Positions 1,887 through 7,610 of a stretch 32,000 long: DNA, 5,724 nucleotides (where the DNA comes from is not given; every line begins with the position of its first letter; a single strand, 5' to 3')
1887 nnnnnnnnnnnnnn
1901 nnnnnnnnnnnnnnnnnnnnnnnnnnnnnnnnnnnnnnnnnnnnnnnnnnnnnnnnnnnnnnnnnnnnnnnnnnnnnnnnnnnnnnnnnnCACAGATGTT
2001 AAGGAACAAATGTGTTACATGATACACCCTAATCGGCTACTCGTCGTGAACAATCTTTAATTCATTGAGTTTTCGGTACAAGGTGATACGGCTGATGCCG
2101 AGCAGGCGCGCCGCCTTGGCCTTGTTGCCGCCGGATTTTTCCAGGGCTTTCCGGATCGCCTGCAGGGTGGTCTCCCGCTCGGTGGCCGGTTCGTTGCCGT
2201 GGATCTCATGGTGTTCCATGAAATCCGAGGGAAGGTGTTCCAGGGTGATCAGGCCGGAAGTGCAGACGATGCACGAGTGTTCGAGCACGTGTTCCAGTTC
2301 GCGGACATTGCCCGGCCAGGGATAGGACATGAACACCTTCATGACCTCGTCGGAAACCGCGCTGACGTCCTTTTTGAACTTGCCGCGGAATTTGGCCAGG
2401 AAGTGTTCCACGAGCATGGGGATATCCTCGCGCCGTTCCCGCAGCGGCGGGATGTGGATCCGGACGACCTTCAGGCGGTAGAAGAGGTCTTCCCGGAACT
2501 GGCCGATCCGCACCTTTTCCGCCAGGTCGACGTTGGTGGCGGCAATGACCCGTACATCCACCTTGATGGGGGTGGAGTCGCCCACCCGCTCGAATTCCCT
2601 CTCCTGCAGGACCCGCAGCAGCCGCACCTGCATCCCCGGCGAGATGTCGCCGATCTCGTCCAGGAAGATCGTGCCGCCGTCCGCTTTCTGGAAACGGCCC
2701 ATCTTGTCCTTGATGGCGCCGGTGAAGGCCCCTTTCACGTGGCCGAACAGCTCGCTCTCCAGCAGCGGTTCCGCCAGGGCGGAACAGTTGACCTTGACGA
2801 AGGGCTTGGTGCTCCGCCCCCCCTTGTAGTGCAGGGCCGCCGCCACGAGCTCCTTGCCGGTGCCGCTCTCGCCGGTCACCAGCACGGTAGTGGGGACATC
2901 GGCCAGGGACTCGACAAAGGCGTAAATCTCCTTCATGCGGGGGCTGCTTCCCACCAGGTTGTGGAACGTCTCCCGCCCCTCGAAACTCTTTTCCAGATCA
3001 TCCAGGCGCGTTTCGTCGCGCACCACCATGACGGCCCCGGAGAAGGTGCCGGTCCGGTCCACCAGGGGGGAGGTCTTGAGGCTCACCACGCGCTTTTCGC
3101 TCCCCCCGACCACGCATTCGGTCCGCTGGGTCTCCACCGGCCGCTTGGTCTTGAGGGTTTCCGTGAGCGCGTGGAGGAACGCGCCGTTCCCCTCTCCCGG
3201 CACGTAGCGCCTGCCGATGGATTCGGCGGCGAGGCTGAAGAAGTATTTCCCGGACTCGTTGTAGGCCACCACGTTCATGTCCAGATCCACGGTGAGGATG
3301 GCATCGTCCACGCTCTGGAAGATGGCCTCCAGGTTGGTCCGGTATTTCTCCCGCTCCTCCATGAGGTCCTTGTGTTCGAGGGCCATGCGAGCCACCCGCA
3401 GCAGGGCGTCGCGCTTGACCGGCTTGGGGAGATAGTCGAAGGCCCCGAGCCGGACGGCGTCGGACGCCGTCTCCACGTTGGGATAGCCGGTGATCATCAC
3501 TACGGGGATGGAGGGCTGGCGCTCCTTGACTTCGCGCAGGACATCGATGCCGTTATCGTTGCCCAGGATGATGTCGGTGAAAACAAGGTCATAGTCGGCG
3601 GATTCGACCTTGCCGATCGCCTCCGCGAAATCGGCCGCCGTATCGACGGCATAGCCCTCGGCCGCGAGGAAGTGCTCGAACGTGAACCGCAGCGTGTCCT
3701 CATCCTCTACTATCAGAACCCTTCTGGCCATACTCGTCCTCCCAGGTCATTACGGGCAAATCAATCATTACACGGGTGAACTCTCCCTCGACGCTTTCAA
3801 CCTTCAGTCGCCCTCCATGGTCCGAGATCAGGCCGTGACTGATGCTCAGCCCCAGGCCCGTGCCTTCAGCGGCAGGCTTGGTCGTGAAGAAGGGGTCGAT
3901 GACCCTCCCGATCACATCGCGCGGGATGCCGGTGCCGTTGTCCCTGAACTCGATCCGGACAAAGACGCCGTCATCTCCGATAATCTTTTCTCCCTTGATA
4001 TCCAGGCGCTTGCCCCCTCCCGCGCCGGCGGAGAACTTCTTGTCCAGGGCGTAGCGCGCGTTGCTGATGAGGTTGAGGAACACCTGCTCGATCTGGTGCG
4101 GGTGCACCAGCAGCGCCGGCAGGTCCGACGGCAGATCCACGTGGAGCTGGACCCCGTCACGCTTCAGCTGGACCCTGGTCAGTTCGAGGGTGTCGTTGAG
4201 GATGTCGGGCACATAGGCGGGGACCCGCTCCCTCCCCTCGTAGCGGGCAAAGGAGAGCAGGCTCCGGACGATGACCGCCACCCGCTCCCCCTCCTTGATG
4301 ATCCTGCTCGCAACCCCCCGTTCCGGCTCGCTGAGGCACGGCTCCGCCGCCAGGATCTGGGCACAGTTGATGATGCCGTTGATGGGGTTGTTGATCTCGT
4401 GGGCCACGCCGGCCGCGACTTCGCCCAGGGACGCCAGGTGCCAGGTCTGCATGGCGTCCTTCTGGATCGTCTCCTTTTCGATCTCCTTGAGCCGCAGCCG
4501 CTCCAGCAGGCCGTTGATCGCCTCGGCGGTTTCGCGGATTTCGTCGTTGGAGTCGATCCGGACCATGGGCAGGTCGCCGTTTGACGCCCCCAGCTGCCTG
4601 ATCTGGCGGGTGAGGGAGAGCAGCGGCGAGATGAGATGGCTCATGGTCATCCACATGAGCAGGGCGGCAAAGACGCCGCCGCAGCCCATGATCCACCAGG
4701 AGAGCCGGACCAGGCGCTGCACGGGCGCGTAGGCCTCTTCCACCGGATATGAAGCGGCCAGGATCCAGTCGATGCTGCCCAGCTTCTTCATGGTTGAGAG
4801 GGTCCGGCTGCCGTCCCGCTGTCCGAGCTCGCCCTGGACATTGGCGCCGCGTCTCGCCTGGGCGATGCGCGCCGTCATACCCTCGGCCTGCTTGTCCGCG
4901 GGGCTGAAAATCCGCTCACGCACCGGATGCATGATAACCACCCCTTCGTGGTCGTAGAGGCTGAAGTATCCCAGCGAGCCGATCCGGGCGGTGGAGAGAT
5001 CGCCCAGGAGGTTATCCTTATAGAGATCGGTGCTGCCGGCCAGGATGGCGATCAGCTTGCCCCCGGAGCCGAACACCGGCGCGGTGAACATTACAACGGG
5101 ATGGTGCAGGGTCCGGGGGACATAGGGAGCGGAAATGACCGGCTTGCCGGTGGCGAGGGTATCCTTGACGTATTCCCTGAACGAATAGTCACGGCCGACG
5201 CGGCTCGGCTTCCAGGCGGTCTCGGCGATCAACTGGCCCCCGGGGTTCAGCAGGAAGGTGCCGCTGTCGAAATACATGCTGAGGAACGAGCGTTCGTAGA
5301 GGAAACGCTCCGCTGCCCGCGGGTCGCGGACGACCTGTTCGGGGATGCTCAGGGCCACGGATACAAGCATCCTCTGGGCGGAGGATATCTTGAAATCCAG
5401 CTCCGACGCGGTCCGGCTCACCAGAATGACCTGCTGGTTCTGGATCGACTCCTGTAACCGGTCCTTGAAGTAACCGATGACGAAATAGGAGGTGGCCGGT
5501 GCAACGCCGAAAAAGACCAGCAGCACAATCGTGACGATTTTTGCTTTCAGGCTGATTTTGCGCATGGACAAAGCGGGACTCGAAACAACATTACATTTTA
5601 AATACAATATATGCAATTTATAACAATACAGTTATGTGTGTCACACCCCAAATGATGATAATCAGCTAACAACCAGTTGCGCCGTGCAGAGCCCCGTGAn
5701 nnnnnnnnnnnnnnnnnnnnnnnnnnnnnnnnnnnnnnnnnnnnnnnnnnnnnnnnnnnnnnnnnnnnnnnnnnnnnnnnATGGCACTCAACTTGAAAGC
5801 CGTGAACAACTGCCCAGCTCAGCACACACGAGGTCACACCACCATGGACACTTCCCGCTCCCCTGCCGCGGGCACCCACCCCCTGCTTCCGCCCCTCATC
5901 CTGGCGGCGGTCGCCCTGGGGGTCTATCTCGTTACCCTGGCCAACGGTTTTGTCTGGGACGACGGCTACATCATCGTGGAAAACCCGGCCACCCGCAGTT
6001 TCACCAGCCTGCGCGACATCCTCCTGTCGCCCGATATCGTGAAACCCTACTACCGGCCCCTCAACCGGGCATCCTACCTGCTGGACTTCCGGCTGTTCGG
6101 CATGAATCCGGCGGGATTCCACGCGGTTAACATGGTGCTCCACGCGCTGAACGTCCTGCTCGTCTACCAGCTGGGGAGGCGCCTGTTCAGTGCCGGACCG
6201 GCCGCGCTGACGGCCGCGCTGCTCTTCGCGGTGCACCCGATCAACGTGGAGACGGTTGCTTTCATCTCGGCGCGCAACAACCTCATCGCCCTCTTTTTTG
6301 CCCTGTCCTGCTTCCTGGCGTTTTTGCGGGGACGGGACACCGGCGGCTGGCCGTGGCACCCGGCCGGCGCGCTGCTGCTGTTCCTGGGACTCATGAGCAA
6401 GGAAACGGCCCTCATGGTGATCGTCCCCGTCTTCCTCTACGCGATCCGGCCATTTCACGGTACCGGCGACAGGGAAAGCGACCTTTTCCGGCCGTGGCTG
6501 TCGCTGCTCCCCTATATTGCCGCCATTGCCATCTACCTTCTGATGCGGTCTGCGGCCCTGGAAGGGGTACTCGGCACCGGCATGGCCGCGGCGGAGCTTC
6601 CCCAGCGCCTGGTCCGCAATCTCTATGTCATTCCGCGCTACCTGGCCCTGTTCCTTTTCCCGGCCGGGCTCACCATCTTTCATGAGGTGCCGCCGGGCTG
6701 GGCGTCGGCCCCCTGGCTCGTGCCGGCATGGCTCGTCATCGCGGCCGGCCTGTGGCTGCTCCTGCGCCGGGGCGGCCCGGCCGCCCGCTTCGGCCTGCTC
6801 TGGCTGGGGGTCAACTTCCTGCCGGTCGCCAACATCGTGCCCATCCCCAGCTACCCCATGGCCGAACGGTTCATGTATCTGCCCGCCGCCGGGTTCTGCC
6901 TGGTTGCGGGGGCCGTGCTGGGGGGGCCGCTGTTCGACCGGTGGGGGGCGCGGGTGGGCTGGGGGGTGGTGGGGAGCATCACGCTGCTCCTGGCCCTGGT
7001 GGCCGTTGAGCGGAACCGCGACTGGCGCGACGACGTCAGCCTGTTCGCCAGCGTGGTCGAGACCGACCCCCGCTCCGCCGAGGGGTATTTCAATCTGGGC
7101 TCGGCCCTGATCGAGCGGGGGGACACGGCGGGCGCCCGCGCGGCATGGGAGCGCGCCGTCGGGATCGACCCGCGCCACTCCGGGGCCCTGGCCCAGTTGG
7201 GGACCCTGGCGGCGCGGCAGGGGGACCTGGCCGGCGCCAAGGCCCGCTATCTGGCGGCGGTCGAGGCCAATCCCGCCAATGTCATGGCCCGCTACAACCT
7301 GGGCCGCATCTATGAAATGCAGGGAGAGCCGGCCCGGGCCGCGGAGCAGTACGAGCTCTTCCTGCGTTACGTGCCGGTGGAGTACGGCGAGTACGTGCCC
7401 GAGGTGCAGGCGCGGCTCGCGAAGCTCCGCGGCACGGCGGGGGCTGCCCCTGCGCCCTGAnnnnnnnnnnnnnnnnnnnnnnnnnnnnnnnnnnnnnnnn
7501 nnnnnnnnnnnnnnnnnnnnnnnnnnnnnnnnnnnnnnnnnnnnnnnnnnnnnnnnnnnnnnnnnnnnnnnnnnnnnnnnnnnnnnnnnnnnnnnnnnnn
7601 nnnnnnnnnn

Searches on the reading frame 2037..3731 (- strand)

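Call 52: search_protein_families(library=pfam, proteins=[window:2037-3731:-], max_evalue=0.00001)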
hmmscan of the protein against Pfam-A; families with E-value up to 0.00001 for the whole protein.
window:2037-3731:- (564 aa): 10 families
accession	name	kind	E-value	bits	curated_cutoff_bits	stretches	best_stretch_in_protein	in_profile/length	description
PF00158.32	Sigma54_activat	-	8.6e-70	234.2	20.2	1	259-426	1-168/168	Sigma-54 interaction domain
PF25601.1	AAA_lid_14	-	1.5e-28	98.9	27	1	431-511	1-81/87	AAA+ ATPase lid domain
PF00072.30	Response_reg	-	1.9e-27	96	30.2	1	5-112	1-108/111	Response regulator receiver domain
PF14532.12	Sigma54_activ_2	-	2.4e-21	76.9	25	1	260-430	1-138/138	Sigma-54 interaction domain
PF02954.25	HTH_8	-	2.3e-13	50.1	22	1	524-557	8-41/42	Bacterial regulatory protein, Fis family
PF08448.16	PAS_4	-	3.2e-08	34.2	23.1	1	138-242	1-107/110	PAS fold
PF07728.20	AAA_5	-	7.3e-07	29.7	22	1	283-400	2-122/139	AAA domain (dynein-related subfamily)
PF07724.20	AAA_2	-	5.5e-06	27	27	1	282-407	5-131/166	AAA domain (Cdc48 subfamily)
PF00989.32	PAS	-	6.3e-06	26.6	22.6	0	133-239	2-112/113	PAS fold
PF13596.12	PAS_10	-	8.8e-06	26.8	22.1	0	134-239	1-104/106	PAS domain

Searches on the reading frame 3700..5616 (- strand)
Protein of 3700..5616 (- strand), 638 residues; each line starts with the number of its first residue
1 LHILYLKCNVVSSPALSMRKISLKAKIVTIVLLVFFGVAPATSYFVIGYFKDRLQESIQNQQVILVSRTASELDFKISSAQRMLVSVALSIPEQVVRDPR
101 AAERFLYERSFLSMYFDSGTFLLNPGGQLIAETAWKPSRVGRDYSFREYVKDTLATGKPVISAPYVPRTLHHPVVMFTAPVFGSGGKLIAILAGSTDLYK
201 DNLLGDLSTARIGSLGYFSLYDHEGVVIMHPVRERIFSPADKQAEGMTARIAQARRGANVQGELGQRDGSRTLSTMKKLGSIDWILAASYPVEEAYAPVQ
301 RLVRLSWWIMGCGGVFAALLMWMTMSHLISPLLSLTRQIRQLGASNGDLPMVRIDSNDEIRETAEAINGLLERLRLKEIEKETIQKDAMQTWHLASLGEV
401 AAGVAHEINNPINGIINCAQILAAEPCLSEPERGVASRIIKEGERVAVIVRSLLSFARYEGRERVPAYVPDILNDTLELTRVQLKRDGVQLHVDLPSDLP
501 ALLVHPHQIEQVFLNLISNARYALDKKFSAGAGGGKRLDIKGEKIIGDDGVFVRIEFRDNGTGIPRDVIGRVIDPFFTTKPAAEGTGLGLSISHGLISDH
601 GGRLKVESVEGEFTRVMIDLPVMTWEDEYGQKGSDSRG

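Call 52: search_protein_families(library=pfam, proteins=[window:3700-5616:-], max_evalue=0.00001)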
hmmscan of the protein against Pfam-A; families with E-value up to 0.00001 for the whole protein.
window:3700-5616:- (638 aa): 5 families
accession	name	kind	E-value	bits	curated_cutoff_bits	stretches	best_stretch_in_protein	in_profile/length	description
PF02518.31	HATPase_c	-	8.7e-19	68.5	26.4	1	506-622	3-109/111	Histidine kinase-, DNA gyrase B-, and HSP90-like ATPase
PF02743.24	dCache_1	-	9e-17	61.8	45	1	53-288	2-239/240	Cache domain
PF00512.31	HisKA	-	5.2e-12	46.1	26.9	1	397-460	2-64/66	His Kinase A (phospho-acceptor) domain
PF17201.10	Cache_3-Cache_2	-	6.9e-07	29.3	27.7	1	180-302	166-296/299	Cache 3/Cache 2 fusion domain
PF00672.30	HAMP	-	1e-06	29.4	25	1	325-375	3-52/53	HAMP domain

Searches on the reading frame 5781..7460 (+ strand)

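Call 52: search_protein_families(library=pfam, proteins=[window:5781-7460:+], max_evalue=0.00001)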
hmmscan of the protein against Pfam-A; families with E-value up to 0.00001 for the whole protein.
window:5781-7460:+ (559 aa): 11 families
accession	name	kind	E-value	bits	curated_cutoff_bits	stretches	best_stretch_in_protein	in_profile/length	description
PF13431.12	TPR_17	-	8.1e-17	60.5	24.4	0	490-520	2-32/34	Tetratricopeptide repeat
PF13432.12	TPR_16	-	1.5e-16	60.9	32.7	1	473-526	3-56/65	Tetratricopeptide repeat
PF07719.23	TPR_2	-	4e-14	51.9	27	0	433-466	1-34/34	Tetratricopeptide repeat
PF13231.12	PMT_2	-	4.5e-12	46.9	26.1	1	103-223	14-131/160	Dolichyl-phosphate-mannose-protein mannosyltransferase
PF13414.12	TPR_11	-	1.7e-11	44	26.8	0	479-515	6-42/42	TPR repeat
PF14559.12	TPR_19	-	6.8e-10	39.6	25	0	478-524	2-48/68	Tetratricopeptide repeat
PF13181.12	TPR_8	-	2.5e-09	37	25.7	0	433-466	1-34/34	Tetratricopeptide repeat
PF00515.34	TPR_1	-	2.2e-08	34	27.8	0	433-466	1-34/34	Tetratricopeptide repeat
PF13428.12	TPR_14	-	1.6e-07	31.7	23.5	0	469-510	3-44/44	Tetratricopeptide repeat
PF13174.12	TPR_6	-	3.3e-07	31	26.3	0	503-532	2-31/33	Tetratricopeptide repeat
PF07721.20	TPR_4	-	2.3e-06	28.1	27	0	435-458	3-26/26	Tetratricopeptide repeat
